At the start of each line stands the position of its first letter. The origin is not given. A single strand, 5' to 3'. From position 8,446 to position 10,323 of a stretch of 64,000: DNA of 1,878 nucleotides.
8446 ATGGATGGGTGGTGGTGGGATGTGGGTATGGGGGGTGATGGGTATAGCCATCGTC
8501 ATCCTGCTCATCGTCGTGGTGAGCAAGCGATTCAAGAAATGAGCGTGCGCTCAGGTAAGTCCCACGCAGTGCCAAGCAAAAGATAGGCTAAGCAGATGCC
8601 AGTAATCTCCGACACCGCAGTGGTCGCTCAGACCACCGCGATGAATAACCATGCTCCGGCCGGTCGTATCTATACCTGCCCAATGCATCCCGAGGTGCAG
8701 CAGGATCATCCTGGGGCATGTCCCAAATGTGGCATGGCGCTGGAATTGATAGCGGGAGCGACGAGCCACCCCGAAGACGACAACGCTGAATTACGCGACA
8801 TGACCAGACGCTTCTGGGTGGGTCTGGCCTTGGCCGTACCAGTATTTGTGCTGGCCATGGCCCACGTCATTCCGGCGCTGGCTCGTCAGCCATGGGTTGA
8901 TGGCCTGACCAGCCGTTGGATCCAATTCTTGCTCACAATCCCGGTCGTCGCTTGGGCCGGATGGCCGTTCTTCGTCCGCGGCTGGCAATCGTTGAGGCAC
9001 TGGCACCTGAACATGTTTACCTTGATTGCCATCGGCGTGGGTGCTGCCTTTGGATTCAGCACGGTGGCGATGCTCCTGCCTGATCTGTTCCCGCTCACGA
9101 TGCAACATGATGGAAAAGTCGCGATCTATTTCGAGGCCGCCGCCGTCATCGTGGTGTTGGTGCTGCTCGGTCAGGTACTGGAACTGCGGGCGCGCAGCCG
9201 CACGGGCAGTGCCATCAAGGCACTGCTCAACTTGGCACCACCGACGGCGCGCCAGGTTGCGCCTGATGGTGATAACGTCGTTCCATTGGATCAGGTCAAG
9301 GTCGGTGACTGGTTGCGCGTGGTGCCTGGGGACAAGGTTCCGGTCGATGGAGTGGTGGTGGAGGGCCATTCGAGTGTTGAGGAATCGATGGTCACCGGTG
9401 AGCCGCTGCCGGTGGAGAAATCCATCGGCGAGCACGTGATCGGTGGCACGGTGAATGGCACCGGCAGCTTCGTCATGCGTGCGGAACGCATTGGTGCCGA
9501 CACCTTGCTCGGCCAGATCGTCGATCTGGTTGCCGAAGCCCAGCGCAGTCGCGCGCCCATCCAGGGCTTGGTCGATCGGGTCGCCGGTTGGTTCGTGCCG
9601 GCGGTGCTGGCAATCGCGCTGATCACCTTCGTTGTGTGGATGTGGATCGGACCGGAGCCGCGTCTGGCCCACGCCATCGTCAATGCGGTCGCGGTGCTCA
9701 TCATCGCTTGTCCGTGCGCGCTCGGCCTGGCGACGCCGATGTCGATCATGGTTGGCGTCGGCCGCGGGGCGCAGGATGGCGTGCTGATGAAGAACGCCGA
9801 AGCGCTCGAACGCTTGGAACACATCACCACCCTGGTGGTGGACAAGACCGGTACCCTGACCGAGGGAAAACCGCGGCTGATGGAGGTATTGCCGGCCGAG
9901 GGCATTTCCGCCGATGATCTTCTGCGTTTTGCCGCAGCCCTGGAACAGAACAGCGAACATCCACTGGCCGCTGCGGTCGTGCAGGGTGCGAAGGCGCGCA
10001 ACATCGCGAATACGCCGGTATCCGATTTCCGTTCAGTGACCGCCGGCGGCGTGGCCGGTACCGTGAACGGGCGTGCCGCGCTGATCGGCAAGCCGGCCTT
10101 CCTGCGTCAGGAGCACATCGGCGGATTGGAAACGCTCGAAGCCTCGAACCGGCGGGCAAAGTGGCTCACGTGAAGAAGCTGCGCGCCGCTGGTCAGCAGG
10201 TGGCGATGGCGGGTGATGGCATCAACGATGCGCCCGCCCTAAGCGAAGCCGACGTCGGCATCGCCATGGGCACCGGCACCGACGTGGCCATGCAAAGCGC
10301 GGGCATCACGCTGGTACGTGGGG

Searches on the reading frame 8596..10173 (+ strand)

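Call 71: search_protein_families(library=pfam, proteins=[window:8596-10173:+], max_evalue=0.00001)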
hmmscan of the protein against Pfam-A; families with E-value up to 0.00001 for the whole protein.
window:8596-10173:+ (525 aa): 3 families
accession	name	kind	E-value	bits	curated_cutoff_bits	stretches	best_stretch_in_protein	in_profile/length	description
PF00122.25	E1-E2_ATPase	-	8.1e-59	198.6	28.1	1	213-393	2-180/181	E1-E2 ATPase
PF19335.5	HMBD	-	1.8e-13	50.6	23.6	1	26-50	2-26/28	Heavy metal binding domain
PF00702.32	Hydrolase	-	3.3e-08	34.6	26.4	1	410-509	1-66/191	haloacid dehalogenase-like hydrolase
